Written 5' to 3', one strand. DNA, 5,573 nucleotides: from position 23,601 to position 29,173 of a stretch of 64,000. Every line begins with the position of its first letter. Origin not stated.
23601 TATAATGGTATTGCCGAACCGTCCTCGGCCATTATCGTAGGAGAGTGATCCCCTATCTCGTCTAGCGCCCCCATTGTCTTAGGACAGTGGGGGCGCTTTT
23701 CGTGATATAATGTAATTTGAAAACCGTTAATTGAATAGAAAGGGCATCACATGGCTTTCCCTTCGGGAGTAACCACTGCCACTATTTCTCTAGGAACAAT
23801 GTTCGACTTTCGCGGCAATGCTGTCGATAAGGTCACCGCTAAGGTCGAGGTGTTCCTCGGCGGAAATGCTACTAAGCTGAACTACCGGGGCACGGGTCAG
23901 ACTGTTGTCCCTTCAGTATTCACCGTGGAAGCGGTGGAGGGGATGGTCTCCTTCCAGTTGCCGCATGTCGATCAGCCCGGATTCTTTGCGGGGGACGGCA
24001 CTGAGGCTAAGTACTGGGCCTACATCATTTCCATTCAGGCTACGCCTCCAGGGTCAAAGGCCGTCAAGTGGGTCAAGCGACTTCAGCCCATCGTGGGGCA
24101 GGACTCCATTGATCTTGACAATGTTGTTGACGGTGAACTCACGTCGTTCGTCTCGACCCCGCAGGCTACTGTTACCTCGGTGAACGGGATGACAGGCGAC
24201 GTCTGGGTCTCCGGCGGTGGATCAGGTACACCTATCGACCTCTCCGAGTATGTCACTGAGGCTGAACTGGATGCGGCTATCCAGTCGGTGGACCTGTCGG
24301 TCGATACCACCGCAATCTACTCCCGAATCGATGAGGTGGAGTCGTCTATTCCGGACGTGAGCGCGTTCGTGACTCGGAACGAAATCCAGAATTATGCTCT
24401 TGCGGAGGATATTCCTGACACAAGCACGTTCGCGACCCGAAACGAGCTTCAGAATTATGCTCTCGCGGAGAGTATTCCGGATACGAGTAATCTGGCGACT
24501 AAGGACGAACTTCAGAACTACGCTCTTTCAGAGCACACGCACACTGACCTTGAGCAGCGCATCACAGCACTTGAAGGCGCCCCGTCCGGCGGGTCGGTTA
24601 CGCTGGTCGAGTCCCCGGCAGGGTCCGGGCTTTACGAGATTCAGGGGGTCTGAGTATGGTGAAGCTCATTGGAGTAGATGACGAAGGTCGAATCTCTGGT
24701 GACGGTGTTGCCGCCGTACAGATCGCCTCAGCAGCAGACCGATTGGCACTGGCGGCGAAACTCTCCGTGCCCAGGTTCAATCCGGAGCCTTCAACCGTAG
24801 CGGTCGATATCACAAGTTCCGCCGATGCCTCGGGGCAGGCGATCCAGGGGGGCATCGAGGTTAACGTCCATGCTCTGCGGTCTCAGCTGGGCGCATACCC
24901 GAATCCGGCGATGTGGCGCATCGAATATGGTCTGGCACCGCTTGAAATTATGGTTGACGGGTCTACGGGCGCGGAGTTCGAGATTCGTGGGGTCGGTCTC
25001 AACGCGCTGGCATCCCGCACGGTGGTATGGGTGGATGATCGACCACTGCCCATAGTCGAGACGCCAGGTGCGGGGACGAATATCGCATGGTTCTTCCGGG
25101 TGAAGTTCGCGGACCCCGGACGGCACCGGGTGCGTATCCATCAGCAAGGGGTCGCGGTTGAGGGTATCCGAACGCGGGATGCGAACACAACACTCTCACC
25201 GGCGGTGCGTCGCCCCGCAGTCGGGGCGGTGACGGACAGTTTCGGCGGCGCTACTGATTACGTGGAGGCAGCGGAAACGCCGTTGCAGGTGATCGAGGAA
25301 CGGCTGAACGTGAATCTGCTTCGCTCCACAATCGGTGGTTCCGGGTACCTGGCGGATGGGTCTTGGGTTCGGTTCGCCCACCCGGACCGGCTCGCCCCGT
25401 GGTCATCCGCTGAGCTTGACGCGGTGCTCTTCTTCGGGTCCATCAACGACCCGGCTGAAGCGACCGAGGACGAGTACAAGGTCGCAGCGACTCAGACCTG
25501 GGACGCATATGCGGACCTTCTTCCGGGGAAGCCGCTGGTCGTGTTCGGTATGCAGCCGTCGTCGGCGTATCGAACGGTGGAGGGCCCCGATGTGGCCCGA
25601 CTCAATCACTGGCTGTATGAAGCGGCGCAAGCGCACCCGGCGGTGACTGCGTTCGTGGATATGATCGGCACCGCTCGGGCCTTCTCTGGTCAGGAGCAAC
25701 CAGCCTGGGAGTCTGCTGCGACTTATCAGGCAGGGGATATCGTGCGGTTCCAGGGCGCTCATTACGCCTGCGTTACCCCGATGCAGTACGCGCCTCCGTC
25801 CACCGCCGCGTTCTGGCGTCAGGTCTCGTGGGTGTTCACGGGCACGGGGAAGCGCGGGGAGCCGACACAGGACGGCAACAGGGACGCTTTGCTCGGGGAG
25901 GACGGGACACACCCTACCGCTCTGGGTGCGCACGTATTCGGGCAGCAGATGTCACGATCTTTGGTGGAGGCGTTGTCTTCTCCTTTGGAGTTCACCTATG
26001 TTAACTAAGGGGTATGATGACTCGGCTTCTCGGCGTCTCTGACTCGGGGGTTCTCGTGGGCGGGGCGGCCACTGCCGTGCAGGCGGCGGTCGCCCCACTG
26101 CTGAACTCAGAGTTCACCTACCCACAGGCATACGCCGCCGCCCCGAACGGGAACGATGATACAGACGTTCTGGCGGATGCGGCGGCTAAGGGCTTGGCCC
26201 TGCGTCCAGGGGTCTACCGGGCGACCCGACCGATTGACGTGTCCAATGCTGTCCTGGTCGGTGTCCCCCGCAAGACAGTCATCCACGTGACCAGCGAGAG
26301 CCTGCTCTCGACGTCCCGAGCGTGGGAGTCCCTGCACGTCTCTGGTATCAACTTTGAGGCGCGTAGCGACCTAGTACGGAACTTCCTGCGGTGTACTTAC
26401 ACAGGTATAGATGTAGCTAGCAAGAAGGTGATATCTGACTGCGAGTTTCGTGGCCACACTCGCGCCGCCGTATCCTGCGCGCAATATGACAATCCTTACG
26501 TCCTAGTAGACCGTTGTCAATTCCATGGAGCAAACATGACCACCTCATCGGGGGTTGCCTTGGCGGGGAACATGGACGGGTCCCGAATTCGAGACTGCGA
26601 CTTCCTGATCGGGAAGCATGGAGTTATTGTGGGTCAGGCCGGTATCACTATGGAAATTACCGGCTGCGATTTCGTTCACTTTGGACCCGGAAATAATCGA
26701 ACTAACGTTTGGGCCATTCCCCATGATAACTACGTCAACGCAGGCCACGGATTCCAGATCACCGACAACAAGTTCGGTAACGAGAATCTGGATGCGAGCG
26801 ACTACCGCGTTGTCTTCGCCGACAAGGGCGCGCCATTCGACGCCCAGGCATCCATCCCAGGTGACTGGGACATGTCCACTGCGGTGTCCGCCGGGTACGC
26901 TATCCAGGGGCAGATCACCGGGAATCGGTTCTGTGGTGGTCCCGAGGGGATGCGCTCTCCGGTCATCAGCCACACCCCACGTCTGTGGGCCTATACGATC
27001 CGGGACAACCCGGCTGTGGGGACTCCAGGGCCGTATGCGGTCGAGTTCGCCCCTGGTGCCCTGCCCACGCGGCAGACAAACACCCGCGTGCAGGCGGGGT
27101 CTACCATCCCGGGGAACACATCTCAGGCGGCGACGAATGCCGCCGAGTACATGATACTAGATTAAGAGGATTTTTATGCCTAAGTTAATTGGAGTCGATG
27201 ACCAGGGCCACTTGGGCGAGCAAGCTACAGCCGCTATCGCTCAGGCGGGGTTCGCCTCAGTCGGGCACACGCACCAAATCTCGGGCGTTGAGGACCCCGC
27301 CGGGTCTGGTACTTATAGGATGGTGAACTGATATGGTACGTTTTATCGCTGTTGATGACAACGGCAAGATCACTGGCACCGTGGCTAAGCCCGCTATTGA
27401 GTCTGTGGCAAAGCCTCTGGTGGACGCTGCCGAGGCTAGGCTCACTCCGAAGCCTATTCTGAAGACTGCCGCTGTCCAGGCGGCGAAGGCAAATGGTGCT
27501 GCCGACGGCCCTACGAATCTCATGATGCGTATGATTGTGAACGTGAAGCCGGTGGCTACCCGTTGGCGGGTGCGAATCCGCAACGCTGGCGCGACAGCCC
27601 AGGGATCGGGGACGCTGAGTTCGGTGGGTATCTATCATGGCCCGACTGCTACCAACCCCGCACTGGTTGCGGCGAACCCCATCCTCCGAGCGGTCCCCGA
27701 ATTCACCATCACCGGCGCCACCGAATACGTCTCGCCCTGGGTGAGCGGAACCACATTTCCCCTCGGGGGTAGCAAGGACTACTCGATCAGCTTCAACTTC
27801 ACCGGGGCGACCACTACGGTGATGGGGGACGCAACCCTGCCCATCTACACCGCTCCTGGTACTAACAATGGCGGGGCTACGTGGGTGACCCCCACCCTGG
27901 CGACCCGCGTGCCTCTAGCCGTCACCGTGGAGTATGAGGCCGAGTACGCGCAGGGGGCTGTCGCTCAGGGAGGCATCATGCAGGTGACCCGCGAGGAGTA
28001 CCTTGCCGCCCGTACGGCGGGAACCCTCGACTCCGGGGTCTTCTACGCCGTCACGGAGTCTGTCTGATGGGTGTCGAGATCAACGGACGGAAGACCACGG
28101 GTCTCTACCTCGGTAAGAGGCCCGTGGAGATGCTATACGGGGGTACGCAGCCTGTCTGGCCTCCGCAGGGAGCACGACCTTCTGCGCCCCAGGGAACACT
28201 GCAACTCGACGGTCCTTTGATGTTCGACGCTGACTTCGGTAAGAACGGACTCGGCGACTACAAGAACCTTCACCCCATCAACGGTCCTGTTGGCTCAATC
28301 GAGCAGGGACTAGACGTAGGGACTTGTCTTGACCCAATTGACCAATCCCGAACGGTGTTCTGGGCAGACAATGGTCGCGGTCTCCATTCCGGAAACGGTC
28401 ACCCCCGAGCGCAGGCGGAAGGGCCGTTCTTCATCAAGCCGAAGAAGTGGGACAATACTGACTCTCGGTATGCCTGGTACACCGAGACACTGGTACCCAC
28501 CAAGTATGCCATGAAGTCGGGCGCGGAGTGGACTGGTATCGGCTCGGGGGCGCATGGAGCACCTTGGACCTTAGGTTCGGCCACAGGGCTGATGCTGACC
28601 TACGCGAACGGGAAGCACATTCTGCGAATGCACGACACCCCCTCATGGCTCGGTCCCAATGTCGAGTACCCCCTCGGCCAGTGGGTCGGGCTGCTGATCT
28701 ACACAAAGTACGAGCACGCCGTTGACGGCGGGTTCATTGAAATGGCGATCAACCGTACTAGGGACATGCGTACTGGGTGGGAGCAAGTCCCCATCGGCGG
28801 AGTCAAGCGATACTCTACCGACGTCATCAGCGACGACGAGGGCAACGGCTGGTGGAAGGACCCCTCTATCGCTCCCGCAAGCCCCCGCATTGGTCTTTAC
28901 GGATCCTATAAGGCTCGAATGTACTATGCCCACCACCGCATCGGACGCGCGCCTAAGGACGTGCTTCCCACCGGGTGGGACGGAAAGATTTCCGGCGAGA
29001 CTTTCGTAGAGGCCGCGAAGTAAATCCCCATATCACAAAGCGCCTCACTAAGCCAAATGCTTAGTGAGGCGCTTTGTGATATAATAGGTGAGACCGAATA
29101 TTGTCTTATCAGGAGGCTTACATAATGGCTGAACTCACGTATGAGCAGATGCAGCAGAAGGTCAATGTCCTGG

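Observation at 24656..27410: Four consecutive tail genes share one N-terminal about 25-aa module, suggesting a multi-enzyme branched receptor-binding system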

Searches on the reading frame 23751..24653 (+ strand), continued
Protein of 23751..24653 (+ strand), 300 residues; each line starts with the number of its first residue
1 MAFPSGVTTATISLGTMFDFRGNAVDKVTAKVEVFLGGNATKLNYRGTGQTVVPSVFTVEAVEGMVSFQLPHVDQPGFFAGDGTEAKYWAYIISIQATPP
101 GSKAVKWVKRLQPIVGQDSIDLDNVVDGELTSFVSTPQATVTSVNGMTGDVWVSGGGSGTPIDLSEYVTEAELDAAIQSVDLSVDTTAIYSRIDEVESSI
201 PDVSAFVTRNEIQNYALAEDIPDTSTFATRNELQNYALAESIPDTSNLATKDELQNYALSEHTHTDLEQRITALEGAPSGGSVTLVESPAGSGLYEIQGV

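Call 92: fold_search(model_id=the predicted structure, library=pdb)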
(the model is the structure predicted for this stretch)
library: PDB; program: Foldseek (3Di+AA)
matches with E <= 10: 933; with E <= 0.001: 0
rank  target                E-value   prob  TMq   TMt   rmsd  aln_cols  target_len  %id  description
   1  3t63_M                2.4e-03  0.99  0.20  0.24   7.7       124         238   15  Axial Ligand Swapping In Double Mutant Maintains Intradiol-cleavage Chemistry in Protocatechuate 3,4-Dioxygenase (released 2012-08-01)
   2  3t67_M                2.8e-03  1.00  0.22  0.27   7.6       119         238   15  Axial Ligand Swapping In Double Mutant Maintains Intradiol-cleavage Chemistry in Protocatechuate 3,4-Dioxygenase (released 2012-08-01)
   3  4who_D                3.0e-03  1.00  0.22  0.27   7.6       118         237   14  Resting Protocatechuate 3,4-dioxygenase (pseudomonas putida) at pH 8.5 (released 2014-12-31)
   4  2buv_B                3.3e-03  0.99  0.20  0.24   7.7       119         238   13  Crystal Structure Of Protocatechuate 3,4-Dioxygenase from Acinetobacter Sp. ADP1 Mutant R457S in Complex with Protocat (released 2006-09-04)
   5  1ykm_B                3.5e-03  0.99  0.20  0.24   8.0       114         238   12  Protocatechuate 3,4-Dioxygenase Y408E mutant (released 2005-08-16)
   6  1ykk_B                4.0e-03  0.99  0.22  0.27   7.6       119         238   15  Protocatechuate 3,4-Dioxygenase Y408C Mutant (released 2005-08-16)
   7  5umh_A                4.2e-03  0.99  0.21  0.21   7.7       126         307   11  Crystal Structure of Catechol 1,2-dioxygenase protein from Burkholderia multivorans (released 2017-02-15)
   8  3lmx_M                5.3e-03  0.99  0.20  0.24   7.8       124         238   15  Tyrosine 447 of Protocatechuate 34,-Dioxygenase Controls Efficient Progress Through Catalysis (released 2011-02-16)
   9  3mfl_M                5.9e-03  0.99  0.22  0.27   7.6       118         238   14  Axial Ligand Swapping In Double Mutant Maintains Intradiol-cleavage Chemistry in Protocatechuate 3,4-Dioxygenase (released 2011-04-13)
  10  3pcd_M                5.9e-03  0.99  0.20  0.25   7.7       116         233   15  PROTOCATECHUATE 3,4-DIOXYGENASE Y447H MUTANT (released 1998-05-27)
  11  2xsv                  5.9e-03  0.96  0.20  0.20   8.2       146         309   14  Crystal structure of L69A mutant Acinetobacter radioresistens catechol 1,2 dioxygenase (released 2010-10-13)
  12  2xsr                  6.3e-03  0.96  0.20  0.20   8.2       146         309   14  Crystal structure of wild type Acinetobacter radioresistens catechol 1,2 dioxygenase (released 2010-12-08)
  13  4ilv_A                7.0e-03  0.99  0.20  0.34   6.9       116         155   14  Structure of the dioxygenase domain of SACTE_2871, a novel dioxygenase carbohydrate-binding protein fusion from the ce (released 2013-05-15)
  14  4who_B                7.9e-03  0.97  0.20  0.25   8.0       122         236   13  Resting Protocatechuate 3,4-dioxygenase (pseudomonas putida) at pH 8.5 (released 2014-12-31)
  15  2xsu                  7.9e-03  0.94  0.20  0.20   8.1       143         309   15  Crystal structure of the A72G mutant of Acinetobacter radioresistens catechol 1,2 dioxygenase (released 2010-10-13)
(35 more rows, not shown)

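Call 108: fold_search(model_id=the predicted structure, library=viral)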
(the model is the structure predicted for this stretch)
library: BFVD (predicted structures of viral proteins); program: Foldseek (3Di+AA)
matches with E <= 10: 555; with E <= 0.001: 15
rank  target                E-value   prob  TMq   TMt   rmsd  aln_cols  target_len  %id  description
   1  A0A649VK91            3.0e-13  1.00  0.39  0.21  33.8       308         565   23  (no name in the UniProt tables at hand)
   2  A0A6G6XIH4            4.1e-09  1.00  0.36  0.46  30.6       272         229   19  (no name in the UniProt tables at hand)
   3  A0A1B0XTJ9            4.9e-09  1.00  0.29  0.37  32.1       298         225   15  (no name in the UniProt tables at hand)
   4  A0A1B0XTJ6            2.9e-07  1.00  0.30  0.46  23.3       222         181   14  (no name in the UniProt tables at hand)
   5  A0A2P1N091            2.6e-06  1.00  0.31  0.08  29.6       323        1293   17  (no name in the UniProt tables at hand)
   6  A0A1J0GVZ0            2.7e-05  1.00  0.29  0.67   3.9       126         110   14  Tail fiber protein [Streptomyces phage BRock]
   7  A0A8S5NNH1            3.7e-05  0.97  0.14  0.10  83.2       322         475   14  Collagen triple helix repeat protein (Fragment) [Siphoviridae sp. ctZAU11]
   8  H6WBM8                4.1e-05  1.00  0.27  0.13  25.3       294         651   12  Uncharacterized protein [Rhodobacter phage RcapNL]
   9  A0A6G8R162            8.7e-05  0.99  0.17  0.13  20.7       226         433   13  Minor tail protein [Microbacterium phage Arete]
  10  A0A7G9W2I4            1.0e-04  1.00  0.30  0.07  13.5       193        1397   19  (no name in the UniProt tables at hand)
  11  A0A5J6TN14            3.7e-04  1.00  0.28  0.32  13.6       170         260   14  (no name in the UniProt tables at hand)
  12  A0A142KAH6            4.6e-04  0.98  0.19  0.20  28.3       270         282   13  (no name in the UniProt tables at hand)
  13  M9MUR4                5.2e-04  0.97  0.22  0.08  33.0       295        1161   16  (no name in the UniProt tables at hand)
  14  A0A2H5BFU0            6.2e-04  0.99  0.23  0.10  36.8       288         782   14  (no name in the UniProt tables at hand)
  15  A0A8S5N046            9.8e-04  0.85  0.16  0.06  48.3       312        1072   16  Uncharacterized protein [Siphoviridae sp. ct8eQ1]
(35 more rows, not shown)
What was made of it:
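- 23751..24653 (+): gp300, the anchor-and-stalk fibre. It has an N-terminal beta-sandwich (about 1-130), a helical stalk with three 21-aa repeats and an HTH........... segment, and no enzymatic domain. Foldseek against BFVD hits actinophage tail fibre and minor tail proteins (call 108).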

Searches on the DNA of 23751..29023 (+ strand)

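Call 3: search_dna_similar(query=window:23751-29023:+, collection=phages, mode=near, max_rows=25)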
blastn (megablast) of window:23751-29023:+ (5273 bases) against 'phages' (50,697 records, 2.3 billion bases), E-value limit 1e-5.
No match.

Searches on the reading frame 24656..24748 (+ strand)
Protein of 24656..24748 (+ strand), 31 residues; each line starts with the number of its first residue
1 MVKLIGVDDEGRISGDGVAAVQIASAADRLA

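Call 37: search_protein_representatives(alignment_id=A2)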
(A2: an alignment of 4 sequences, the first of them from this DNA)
Query: 4 sequences, 31 profile positions. Proteins with E-value up to 0.001 (for the whole library): 16; up to 1e-10: 2; up to 1e-30: 0. The best 16 are listed.
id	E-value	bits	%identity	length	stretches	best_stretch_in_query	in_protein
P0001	6.3e-13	64.2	-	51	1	1-31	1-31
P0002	9.7e-11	57.2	-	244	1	1-31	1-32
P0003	9.0e-09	50.9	-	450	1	1-30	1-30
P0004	8.9e-08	47.8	-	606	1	1-31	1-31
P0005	2.7e-07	46.2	-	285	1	1-26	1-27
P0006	5.4e-07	45.3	-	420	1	2-31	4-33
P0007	1.5e-06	43.9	-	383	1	1-30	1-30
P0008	2.5e-06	43.1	-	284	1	1-27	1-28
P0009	2.9e-06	42.9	-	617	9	9-25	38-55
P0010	3.4e-05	39.5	-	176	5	2-18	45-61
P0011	8.3e-05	38.3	-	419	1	1-28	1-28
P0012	1.1e-04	37.9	-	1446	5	8-17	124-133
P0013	1.8e-04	37.2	-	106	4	2-10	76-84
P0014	2.6e-04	36.7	-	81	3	2-12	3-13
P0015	4.6e-04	35.9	-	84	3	2-11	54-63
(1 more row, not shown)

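Call 39: find_encoding_contigs(protein=P0004, flank=10000, max_places=4)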
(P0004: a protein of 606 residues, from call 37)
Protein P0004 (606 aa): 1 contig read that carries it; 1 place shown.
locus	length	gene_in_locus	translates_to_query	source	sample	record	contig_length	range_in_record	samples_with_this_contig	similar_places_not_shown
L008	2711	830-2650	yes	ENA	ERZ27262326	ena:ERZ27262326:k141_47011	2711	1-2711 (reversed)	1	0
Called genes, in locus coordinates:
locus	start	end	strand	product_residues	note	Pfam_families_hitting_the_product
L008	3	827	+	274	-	?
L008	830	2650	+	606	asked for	PF16173:DUF4874, PF16116:DUF4832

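Call 41: find_encoding_contigs(protein=P0006, flank=10000, max_places=4)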
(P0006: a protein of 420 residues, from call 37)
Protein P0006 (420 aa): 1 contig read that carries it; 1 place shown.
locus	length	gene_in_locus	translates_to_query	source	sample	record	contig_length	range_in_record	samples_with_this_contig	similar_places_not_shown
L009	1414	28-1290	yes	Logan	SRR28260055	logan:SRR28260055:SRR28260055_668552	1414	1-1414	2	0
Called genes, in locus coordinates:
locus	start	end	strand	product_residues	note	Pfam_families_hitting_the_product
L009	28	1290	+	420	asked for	PF00657:Lipase_GDSL, PF13472:Lipase_GDSL_2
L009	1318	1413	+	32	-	?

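Call 42: find_encoding_contigs(protein=P0011, flank=10000, max_places=4)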
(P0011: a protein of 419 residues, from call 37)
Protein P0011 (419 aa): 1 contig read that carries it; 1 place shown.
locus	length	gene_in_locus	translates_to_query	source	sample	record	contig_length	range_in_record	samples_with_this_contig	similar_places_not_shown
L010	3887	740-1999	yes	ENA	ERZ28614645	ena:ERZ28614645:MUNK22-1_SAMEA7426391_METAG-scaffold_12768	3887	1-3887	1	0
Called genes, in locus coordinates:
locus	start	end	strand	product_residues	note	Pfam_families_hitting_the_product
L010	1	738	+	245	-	?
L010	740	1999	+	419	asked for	PF00657:Lipase_GDSL, PF13472:Lipase_GDSL_2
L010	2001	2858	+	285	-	PF02018:CBM_4_9 (weak)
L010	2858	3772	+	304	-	-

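Call 43: find_encoding_contigs(protein=P0005, flank=10000, max_places=4)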
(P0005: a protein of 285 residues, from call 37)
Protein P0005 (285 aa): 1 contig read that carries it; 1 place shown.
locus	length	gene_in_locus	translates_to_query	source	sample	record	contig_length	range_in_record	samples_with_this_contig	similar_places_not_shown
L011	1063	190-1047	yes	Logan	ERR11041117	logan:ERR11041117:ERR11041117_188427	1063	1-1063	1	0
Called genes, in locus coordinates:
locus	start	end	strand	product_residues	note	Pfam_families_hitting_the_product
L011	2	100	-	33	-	?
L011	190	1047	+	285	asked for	PF02018:CBM_4_9 (weak)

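Call 44: find_encoding_contigs(protein=P0008, flank=10000, max_places=4)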
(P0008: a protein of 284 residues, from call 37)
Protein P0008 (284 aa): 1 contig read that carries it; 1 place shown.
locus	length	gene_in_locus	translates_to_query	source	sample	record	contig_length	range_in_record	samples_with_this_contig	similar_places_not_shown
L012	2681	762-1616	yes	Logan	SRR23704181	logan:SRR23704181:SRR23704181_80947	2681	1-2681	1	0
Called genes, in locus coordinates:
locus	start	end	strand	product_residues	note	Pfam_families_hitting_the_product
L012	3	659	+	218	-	?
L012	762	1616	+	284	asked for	-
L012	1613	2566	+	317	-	-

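Call 53: find_encoding_contigs(protein=P0003, flank=10000, max_places=4)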
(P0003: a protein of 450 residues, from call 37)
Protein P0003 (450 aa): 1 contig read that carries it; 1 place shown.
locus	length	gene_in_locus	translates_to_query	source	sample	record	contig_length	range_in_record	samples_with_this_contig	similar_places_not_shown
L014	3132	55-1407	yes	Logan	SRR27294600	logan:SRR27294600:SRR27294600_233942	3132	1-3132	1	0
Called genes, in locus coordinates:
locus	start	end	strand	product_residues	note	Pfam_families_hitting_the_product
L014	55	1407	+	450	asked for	PF02839:CBM_5_12 (weak)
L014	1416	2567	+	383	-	-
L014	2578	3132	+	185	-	?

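Call 54: find_encoding_contigs(protein=P0002, flank=10000, max_places=4)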
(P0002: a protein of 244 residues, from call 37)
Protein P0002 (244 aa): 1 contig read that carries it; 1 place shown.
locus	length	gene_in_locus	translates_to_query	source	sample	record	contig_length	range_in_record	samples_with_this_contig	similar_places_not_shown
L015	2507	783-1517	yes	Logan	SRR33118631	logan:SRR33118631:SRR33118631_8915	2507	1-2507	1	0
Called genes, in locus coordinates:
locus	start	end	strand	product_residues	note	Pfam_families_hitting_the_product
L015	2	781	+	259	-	?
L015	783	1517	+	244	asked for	-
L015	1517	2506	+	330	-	?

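Call 91: search_protein_families(library=pfam, proteins=[P0005, P0004, L014:2578-3132:+], max_evalue=1)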
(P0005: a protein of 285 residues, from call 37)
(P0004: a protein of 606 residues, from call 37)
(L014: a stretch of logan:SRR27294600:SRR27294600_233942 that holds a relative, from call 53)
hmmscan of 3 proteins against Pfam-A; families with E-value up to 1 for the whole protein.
P0005 (285 aa): 2 families
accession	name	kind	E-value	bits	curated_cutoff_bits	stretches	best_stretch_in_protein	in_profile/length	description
PF02018.23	CBM_4_9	-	4e-06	27.7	25.9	1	92-191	33-124/136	Carbohydrate binding domain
PF24243.1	Phage_tail_C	-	6.3e-05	22.7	23.7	1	261-284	3-26/26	Phage tail tip domain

P0004 (606 aa): 4 families
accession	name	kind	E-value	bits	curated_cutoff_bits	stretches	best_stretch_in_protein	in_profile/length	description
PF16116.10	DUF4832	-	6.4e-37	127.8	29.2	1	319-524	1-215/216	Domain of unknown function (DUF4832)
PF16173.10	DUF4874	-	5.9e-27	94.7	30.1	1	106-284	1-144/159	Domain of unknown function (DUF4874)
PF07705.17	CARDB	-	0.077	13.7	22.7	1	420-502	3-79/101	CARDB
PF23358.1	OST48_MD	-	0.15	12.4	27.9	1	439-503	22-86/145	OST48 middle domain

L014:2578-3132:+ (185 aa): 1 family
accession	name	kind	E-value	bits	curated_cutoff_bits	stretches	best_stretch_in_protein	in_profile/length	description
PF04122.17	CW_binding_2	-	0.018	16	24.9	1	20-90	13-66/73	Cell wall binding domain 2 (CWB2)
